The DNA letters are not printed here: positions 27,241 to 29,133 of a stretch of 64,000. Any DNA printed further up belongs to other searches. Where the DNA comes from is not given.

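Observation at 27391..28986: Single polypeptide combining a macro-like nucleotide-sensor fold with an intact SIR2_2 NADase catalytic core (ThsA-like logic with a different sensor).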

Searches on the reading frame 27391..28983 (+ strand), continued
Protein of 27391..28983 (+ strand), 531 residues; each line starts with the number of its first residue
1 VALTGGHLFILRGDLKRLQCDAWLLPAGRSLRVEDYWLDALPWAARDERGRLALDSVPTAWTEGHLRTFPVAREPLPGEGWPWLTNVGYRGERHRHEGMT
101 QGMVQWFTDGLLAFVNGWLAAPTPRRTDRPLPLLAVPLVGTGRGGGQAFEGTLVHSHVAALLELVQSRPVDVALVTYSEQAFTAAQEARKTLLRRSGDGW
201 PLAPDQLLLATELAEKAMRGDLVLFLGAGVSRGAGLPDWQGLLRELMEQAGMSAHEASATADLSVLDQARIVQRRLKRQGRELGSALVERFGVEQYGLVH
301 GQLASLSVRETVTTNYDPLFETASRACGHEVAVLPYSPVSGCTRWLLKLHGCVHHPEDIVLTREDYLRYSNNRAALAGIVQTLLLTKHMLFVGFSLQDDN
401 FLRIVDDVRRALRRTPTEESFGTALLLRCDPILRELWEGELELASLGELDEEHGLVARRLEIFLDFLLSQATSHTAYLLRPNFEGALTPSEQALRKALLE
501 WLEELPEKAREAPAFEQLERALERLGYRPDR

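Call 17: find_encoding_contigs(protein=P0060, flank=8000, max_places=2)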
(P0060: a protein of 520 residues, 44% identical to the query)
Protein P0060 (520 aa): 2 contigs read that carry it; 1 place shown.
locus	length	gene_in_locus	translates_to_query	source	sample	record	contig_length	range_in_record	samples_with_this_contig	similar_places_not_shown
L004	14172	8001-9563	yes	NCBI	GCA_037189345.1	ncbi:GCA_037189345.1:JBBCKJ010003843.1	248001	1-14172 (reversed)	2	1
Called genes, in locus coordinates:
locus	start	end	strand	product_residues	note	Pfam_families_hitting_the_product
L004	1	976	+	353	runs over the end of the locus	PF09986:DUF2225 (faint)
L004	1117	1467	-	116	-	-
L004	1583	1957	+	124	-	PF07291:MauE (weak), PF07681:DoxX, PF13564:DoxX_2 (weak)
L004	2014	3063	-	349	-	PF08240:ADH_N, PF00107:ADH_zinc_N, PF13602:ADH_zinc_N_2 (weak)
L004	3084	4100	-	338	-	PF00248:Aldo_ket_red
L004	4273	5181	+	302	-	PF06719:AraC_N, PF00165:HTH_AraC (faint), PF12833:HTH_18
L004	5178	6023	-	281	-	PF19580:Exo_endo_phos_3, PF03372:Exo_endo_phos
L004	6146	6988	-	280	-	PF13308:YARHG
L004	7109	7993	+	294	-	PF00753:Lactamase_B, PF23023:Anti-Pycsar_Apyc1 (weak), PF12706:Lactamase_B_2 (weak)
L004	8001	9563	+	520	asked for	PF13289:SIR2_2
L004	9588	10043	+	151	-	-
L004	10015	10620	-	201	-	-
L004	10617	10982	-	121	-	-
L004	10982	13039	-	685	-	-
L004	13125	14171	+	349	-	?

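Call 19: find_encoding_contigs(protein=P0004, flank=8000, max_places=2)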
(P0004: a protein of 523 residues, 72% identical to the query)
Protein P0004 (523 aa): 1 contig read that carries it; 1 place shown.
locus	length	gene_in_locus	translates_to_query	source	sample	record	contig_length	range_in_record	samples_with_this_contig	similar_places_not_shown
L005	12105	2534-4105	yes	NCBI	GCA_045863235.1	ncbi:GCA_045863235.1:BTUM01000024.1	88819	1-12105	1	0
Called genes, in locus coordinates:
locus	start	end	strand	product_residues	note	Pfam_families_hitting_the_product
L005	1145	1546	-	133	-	-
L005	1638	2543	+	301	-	PF00781:DAGK_cat, PF19279:YegS_C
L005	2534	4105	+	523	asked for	PF13289:SIR2_2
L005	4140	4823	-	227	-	PF12146:Hydrolase_4, PF12697:Abhydrolase_6 (weak)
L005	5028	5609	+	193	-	PF20329:DUF6624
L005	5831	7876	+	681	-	PF01145:Band_7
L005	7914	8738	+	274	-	PF00400:WD40 (faint), PF23381:Beta-prop_IFT122_1st (faint), PF23414:Beta-prop_EML_2 (faint), PF24807:WD40_CDC20-Fz (faint), PF24817:WD40_WDHD1_1st (faint), PF25047:Beta-prop_TEP1_2nd (faint), PF25173:Beta-prop_WDR3_1st (faint), PF25174:Beta-prop_THOC3 (faint), +1 more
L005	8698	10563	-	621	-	-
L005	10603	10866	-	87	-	PF03692:CxxCxxCC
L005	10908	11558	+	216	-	PF08713:DNA_alkylation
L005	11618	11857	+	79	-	-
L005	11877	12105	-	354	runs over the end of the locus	-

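Call 20: find_encoding_contigs(protein=P0003, flank=8000, max_places=2)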
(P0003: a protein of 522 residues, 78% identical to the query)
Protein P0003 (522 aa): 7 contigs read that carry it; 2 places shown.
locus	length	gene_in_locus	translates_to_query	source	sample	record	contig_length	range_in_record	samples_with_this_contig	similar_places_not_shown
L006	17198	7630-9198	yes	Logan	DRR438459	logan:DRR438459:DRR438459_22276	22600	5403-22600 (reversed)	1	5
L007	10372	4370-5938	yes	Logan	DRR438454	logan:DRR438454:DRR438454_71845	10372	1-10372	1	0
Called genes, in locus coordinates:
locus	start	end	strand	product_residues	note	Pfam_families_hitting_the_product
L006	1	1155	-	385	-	?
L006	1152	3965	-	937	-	PF00072:Response_reg, PF00989:PAS, PF08447:PAS_3, PF08448:PAS_4, PF13426:PAS_9 (weak), PF00512:HisKA, PF02518:HATPase_c, PF00072:Response_reg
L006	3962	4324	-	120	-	PF00072:Response_reg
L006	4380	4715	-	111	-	-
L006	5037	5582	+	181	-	PF00072:Response_reg, PF00196:GerE, PF13384:HTH_23 (faint)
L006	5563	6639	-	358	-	PF00072:Response_reg, PF13487:HD_5, PF01966:HD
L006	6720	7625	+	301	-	PF00781:DAGK_cat, PF19279:YegS_C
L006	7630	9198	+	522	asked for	PF13289:SIR2_2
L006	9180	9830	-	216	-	PF01738:DLH (weak), PF12146:Hydrolase_4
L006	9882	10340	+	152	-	-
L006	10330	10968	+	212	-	PF20329:DUF6624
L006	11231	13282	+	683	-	PF01145:Band_7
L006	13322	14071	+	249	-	PF00400:WD40 (faint), PF25173:Beta-prop_WDR3_1st (faint)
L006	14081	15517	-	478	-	PF17900:Peptidase_M1_N, PF01433:Peptidase_M1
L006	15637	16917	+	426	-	PF02308:MgtC, PF13194:DUF4010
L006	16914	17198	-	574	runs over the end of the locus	PF06167:Peptidase_M90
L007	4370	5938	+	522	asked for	PF13289:SIR2_2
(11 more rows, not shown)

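Call 23: predict_structure(alignment_id=A1)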
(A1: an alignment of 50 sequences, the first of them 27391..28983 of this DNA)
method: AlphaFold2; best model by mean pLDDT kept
length: 531 residues; sequences in the alignment: 50
mean_pLDDT: 92.2   pTM: 0.93
mean pLDDT of the five models: 92.2, 91.1, 89.4, 88.2, 84.6
residues with pLDDT >= 90: 425; 70-90: 92; 50-70: 12; < 50: 2
segments of 3 or more residues with pLDDT < 50: none
pLDDT, mean of each block of 10 residues (from residue 1): 83 97 96 92 92 95 95 94 92 72 93 98 96 96 82 97 97 96 96 93 97 96 95 90 94 94 90 96 92 95 96 93 96 93 91 89 84 87 94 89 87 76 94 91 94 96 98 88 92 95 95 93 86 41
secondary structure, 60 per line:
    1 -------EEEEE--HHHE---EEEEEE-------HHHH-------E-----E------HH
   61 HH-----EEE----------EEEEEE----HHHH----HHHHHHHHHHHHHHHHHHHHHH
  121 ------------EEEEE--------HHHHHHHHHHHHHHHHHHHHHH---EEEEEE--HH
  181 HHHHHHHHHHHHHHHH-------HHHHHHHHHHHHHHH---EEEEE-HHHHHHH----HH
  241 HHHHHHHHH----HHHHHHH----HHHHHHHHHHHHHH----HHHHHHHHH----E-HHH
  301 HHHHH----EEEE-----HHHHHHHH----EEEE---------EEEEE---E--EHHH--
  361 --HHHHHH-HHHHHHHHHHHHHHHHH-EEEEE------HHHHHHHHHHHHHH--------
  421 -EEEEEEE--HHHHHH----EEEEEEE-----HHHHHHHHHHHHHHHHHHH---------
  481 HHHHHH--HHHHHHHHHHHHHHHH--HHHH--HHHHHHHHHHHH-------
elements in order: E8-12 E22-27 H35-38 H59-62 E68-70 E81-86 H91-94 H99-120 E133-137 H146-167 E171-176 H179-196 H204-218 E222-226 H228-234 H239-249 H254-260 H265-278 H283-291 H298-305 E310-313 H319-326 E331-334 E344-348 H363-368 H370-386 E388-392 H399-412 E422-428 H431-436 E441-447 H453-471 H481-486 H489-504 H507-510 H513-524

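Call 40: find_related_loci(query=A1, collection=genome_contigs, flank=10000)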
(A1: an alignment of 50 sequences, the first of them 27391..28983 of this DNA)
Query A1 (531 aa) in genome_contigs; peptide patterns used: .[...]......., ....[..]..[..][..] (x = any residue, [..] = any of these).
598 stretches matched a pattern (row limit reached: there are more); 259 encode a relative of the query (tblastn E <= 1e-3); the best 80 are kept; 80 distinct loci.
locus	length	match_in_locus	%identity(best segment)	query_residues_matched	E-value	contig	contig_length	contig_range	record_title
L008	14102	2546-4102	72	6-529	0e+0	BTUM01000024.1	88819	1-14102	MAG: Candidatus Xenobia bacterium AMX-MBFR-33 DNA, sequence024, whole genome shotgun sequence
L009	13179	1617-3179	71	5-530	0e+0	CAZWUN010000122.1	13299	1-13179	MAG TPA_asm: uncultured Burkholderiales bacterium isolate SRP329715_co1_362 genome assembly, contig: NODE_7057_length_13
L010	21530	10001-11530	43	5-530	8e-109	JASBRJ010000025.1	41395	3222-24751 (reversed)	MAG: bacterium isolate BWSM_10 k141_2263981, whole genome shotgun sequence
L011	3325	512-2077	44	2-529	6e-110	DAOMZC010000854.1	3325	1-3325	MAG TPA_asm: Pseudomonadota bacterium isolate AMR_MDS_5610 NODE_8482_length_3325_cov_8.266361, whole genome shotgun sequ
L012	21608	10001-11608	43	2-527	8e-107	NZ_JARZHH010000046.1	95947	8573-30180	Polyangium sp. 6x1 NODE_46_length_95947_cov_20.249530, whole genome shotgun sequence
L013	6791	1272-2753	43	6-498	5e-107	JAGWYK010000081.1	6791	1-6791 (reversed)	MAG: Acidobacteria bacterium isolate REEB489 contig-150_19896, whole genome shotgun sequence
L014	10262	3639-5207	44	4-528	3e-106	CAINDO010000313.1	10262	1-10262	MAG: uncultured Myxococcales bacterium isolate Loclat_bin-06019 genome assembly, contig: bin-06019:313/667, whole genome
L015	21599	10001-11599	42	6-527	6e-105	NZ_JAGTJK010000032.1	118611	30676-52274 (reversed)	Polyangium jinanense strain SDU13 Scaffold32, whole genome shotgun sequence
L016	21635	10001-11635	39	6-528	2e-104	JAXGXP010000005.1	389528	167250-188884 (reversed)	MAG: Syntrophobacteraceae bacterium isolate AnMBR.bin493 bin493_5, whole genome shotgun sequence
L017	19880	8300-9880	40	3-526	3e-104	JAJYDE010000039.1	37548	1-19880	MAG: Deltaproteobacteria bacterium isolate BP9.bin85 NODE_1732_length_37548_cov_1.699367, whole genome shotgun sequence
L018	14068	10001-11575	45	6-527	1e-103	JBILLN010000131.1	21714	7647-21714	MAG: Bradymonadia bacterium isolate ME2017-08-05_3300034118_group7_bin165 Rohwer_bin1474_scaffold_939_c1, whole genome s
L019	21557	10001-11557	41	6-528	6e-104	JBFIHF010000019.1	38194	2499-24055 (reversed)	MAG: Bradymonadaceae bacterium isolate Mix_sand11.2021.09.Z.14 k141_139525_length_38194_cov_41.2517, whole genome shotgu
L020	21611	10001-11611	42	2-527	1e-103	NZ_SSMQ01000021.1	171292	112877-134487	Polyangium fumosum strain DSM 14668 Scaffold21_1, whole genome shotgun sequence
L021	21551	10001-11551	44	5-526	3e-103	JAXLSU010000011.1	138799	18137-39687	MAG: Gaiellales bacterium isolate STL-ACT43 C4.202.fa-11, whole genome shotgun sequence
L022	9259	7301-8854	43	1-527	5e-103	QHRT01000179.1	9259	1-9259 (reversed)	MAG: Candidatus Rokuibacteriota bacterium isolate AR8 14_1009_16_40cm_scaffold_52429_curated, whole genome shotgun seque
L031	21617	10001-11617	42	2-529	1e-94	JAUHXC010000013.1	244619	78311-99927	MAG: bacterium isolate 2_bin.46 NODE_90_length_244619_cov_7.653494, whole genome shotgun sequence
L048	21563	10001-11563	39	6-529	2e-82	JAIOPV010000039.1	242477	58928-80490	MAG: Planctomycetota bacterium isolate LakeFargette_0920_ALND_MAG_60_11 LacPavin_0920_ALND_scaffold_121388, whole genome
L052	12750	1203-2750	38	6-526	1e-80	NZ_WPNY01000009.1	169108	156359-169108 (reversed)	Arthrobacter zhaoguopingii strain J391 Scaffold9_1, whole genome shotgun sequence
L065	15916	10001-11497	38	4-503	2e-76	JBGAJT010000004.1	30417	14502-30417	MAG: Candidatus Nanopelagicales bacterium isolate MAG_MBR_AS.51 MBRAS-51_NODE_4_length_30417_cov_4.178741, whole genome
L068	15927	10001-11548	39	1-530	5e-75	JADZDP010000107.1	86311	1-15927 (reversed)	MAG: Deltaproteobacteria bacterium isolate SJ783 c_000000511832, whole genome shotgun sequence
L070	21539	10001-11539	36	3-530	2e-74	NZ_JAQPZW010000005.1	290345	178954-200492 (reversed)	Microbacterium esteraromaticum strain USCH5 H5_000000000005, whole genome shotgun sequence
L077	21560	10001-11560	37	3-526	1e-72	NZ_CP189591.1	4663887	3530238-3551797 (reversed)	Pseudarthrobacter sp. O4 chromosome, complete genome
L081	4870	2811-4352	35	3-526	2e-72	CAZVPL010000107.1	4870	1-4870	MAG TPA_asm: uncultured Bifidobacterium sp. isolate SRP278252_co3_3 genome assembly, contig: NODE_38392_length_4870_cov_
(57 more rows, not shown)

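Call 44: search_protein_families(library=pfam, proteins=[L012:6054-10010:+, L048:6512-9958:+, L031:12260-15721:-, L052:2796-3476:-, L070:8471-9970:+, L052:3560-4414:+, L077:5972-9127:-, L081:1183-2817:+, L068:11624-14059:+, L065:12495-13445:+], max_evalue=0.001)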
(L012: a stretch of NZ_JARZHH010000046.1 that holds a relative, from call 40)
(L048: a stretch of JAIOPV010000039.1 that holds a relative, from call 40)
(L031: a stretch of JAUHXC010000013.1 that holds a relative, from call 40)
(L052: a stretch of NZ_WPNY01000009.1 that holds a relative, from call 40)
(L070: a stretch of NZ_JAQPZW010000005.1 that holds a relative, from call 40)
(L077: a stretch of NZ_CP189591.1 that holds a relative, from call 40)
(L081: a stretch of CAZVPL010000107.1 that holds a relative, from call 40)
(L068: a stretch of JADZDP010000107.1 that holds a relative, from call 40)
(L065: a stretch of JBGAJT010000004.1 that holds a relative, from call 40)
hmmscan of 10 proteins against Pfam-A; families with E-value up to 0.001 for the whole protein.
L012:6054-10010:+ (1318 aa): 6 families
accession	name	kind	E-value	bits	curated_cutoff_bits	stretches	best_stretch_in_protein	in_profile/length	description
PF00069.31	Pkinase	-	6e-45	154.1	31.7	1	36-288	2-256/263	Protein kinase domain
PF07714.23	PK_Tyr_Ser-Thr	-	1.2e-22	81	23.1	1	38-285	4-250/258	Protein tyrosine and serine/threonine kinase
PF13191.12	AAA_16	-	3.2e-21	77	32.6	1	487-682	2-166/167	AAA ATPase domain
PF03109.22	ABC1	-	3.2e-06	26.9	22.9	1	106-190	141-223/244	ABC1 atypical kinase-like domain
PF06293.20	Kdo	-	1.9e-05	24.6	21.3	1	92-189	76-177/207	Lipopolysaccharide kinase (Kdo/WaaP) family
PF07728.20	AAA_5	-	0.00011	22.6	22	0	512-539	1-28/139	AAA domain (dynein-related subfamily)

L048:6512-9958:+ (1148 aa): 6 families
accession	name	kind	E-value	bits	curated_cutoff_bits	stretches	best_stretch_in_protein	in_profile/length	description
PF00069.31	Pkinase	-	1.9e-52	178.7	31.7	1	113-361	1-253/263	Protein kinase domain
PF03781.23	FGE-sulfatase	-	4.7e-37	128.5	23.3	1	900-1144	12-255/255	Sulfatase-modifying factor enzyme 1-like domain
PF07714.23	PK_Tyr_Ser-Thr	-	2.3e-33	116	23.1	1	114-361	2-250/258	Protein tyrosine and serine/threonine kinase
PF01636.29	APH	-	1.7e-06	28.4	23.2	1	216-261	154-200/239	Phosphotransferase enzyme family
PF06293.20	Kdo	-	0.00058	19.8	21.3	0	197-249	104-160/207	Lipopolysaccharide kinase (Kdo/WaaP) family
PF03109.22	ABC1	-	0.0006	19.5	22.9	0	185-259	142-215/244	ABC1 atypical kinase-like domain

L031:12260-15721:- (1153 aa): 4 families
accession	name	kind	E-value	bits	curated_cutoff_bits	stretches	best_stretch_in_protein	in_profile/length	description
PF00069.31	Pkinase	-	4.4e-38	131.6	31.7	1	6-255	1-252/263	Protein kinase domain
PF07714.23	PK_Tyr_Ser-Thr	-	1.2e-19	71.1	23.1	1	8-254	3-248/258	Protein tyrosine and serine/threonine kinase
PF13191.12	AAA_16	-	2.7e-07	31.7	32.6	1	385-560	5-166/167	AAA ATPase domain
PF13401.12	AAA_22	-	2e-05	25.4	27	1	400-565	4-125/130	AAA domain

L052:2796-3476:- (226 aa): 2 families
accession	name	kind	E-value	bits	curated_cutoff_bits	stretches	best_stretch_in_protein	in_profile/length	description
PF21906.2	NrtR_WHD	-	7.3e-14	52.1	27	1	169-225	2-60/61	NrtR DNA-binding winged helix domain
PF00293.34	NUDIX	-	2.8e-10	40.7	21.1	1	30-138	6-120/134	NUDIX domain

L070:8471-9970:+ (499 aa): 2 families
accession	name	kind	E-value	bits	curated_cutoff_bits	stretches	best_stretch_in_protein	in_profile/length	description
PF03747.19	ADP_ribosyl_GH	-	5e-50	171.2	26.2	1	39-311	1-285/287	ADP-ribosylglycohydrolase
PF00782.25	DSPc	-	3.1e-08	33.9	33.5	1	402-489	38-124/133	Dual specificity phosphatase, catalytic domain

L052:3560-4414:+ (284 aa): 1 family
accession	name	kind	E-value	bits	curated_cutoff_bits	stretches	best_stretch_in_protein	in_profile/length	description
PF20208.3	ARPP-1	-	2.5e-55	188.4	27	1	5-239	1-254/297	ARG and Rhodanese-Phosphatase-superfamily-associated Protein domain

L077:5972-9127:- (1051 aa): 7 families
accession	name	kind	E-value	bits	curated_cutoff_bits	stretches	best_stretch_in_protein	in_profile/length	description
PF04851.21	ResIII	-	7.8e-37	127.1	22.5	1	311-465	2-164/164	Type III restriction enzyme, res subunit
PF11907.13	DUF3427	-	1.8e-19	70.6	27.7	1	866-1044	101-277/280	Domain of unknown function (DUF3427)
PF00271.37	Helicase_C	-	5.4e-14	52.8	23.5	1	541-644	5-108/110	Helicase conserved C-terminal domain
PF13091.12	PLDc_2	-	2.1e-12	47.5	27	1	140-271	5-132/132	PLD-like domain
PF00270.35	DEAD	-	5.6e-09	36.4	26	1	333-464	15-161/167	DEAD/DEAH box helicase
PF18766.7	SWI2_SNF2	-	7.5e-06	26.2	26.7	1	340-511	26-201/221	SWI2/SNF2 ATPase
PF09565.16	RE_NgoFVII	-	2.4e-05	24.2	23.8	1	197-242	77-122/162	NgoFVII restriction endonuclease N-terminal PLD domain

L081:1183-2817:+ (544 aa): 7 families
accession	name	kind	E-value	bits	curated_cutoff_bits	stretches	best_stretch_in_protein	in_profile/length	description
PF08378.17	NERD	-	4.5e-10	40.5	22.1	1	19-122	6-110/111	Nuclease-related domain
PF13245.12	AAA_19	-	9.5e-07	29.5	25.1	1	214-367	10-132/134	AAA domain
PF01695.23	IstB_IS21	-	5.6e-06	26.5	24.1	1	195-255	72-132/238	IstB-like ATP binding protein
PF00580.27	UvrD-helicase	-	6.8e-06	26.4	23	0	318-367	207-254/271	UvrD/REP helicase N-terminal domain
PF13191.12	AAA_16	-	8.2e-06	26.8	32.6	1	217-357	26-166/167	AAA ATPase domain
PF01443.25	Viral_helicase1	-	2.5e-05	24.6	21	0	219-250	2-32/228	Viral superfamily 1 RNA helicase core domain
PF13401.12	AAA_22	-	8.6e-05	23.3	27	1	218-355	8-118/130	AAA domain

L068:11624-14059:+ (811 aa): 6 families
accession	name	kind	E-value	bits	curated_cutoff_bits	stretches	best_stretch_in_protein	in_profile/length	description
PF02518.31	HATPase_c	-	1.3e-22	80.7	26.4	1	555-669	2-110/111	Histidine kinase-, DNA gyrase B-, and HSP90-like ATPase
PF00072.30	Response_reg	-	2.3e-15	57.2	30.2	1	692-801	1-110/111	Response regulator receiver domain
PF13185.12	GAF_2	-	8.9e-11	42.6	28.6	1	290-425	6-136/136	GAF domain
PF01590.32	GAF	-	2.3e-10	41.5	22.4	1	290-424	4-133/133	GAF domain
PF13492.12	GAF_3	-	6.3e-09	36.8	27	1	290-426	4-129/129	GAF domain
PF00512.31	HisKA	-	1.1e-08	35.4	26.9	1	450-511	3-64/66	His Kinase A (phospho-acceptor) domain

L065:12495-13445:+ (316 aa): 3 families
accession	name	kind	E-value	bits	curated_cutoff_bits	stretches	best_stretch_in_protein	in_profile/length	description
PF00781.29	DAGK_cat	-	5.5e-18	65.2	23.6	1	21-123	21-124/125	Diacylglycerol kinase catalytic domain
PF19279.4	YegS_C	-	4e-14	53.1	27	1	134-289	4-157/158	YegS C-terminal NAD kinase beta sandwich-like domain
PF01513.26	NAD_kinase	-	0.00051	20.8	25.5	1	47-106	63-120/130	ATP-NAD kinase N-terminal domain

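Call 60: search_protein_families(library=pfam, alignment_id=A3, max_evalue=0.0001)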
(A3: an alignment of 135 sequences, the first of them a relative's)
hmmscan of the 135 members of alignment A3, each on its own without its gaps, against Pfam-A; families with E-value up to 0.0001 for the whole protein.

A. member 1, L001:7291-7731:+ (147 aa): 0 families

B. families by the number of members that match (of 135 scanned): 144 families (the first 25 are shown)
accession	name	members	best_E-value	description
PF21906.2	NrtR_WHD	6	3.1e-24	NrtR DNA-binding winged helix domain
PF00293.34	NUDIX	6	1.4e-21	NUDIX domain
PF00580.27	UvrD-helicase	4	2.6e-50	UvrD/REP helicase N-terminal domain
PF13245.12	AAA_19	4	2.7e-15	AAA domain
PF03747.19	ADP_ribosyl_GH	3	2.2e-58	ADP-ribosylglycohydrolase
PF13538.12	UvrD_C_2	3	1.8e-10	UvrD-like helicase C-terminal domain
PF00782.25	DSPc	3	3.1e-08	Dual specificity phosphatase, catalytic domain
PF00892.27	EamA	2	3.4e-27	EamA-like transporter family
PF02518.31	HATPase_c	2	1.3e-22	Histidine kinase-, DNA gyrase B-, and HSP90-like ATPase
PF07728.20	AAA_5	2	7.1e-22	AAA domain (dynein-related subfamily)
PF01734.28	Patatin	2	3.5e-20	Patatin-like phospholipase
PF03372.29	Exo_endo_phos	2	3e-19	Endonuclease/Exonuclease/phosphatase family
PF13361.12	UvrD_C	2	6.3e-18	UvrD-like helicase C-terminal domain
PF00929.31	RNase_T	2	5.4e-16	Exonuclease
PF19368.5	AraR_C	2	1.9e-13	AraR C-terminal winged HTH domain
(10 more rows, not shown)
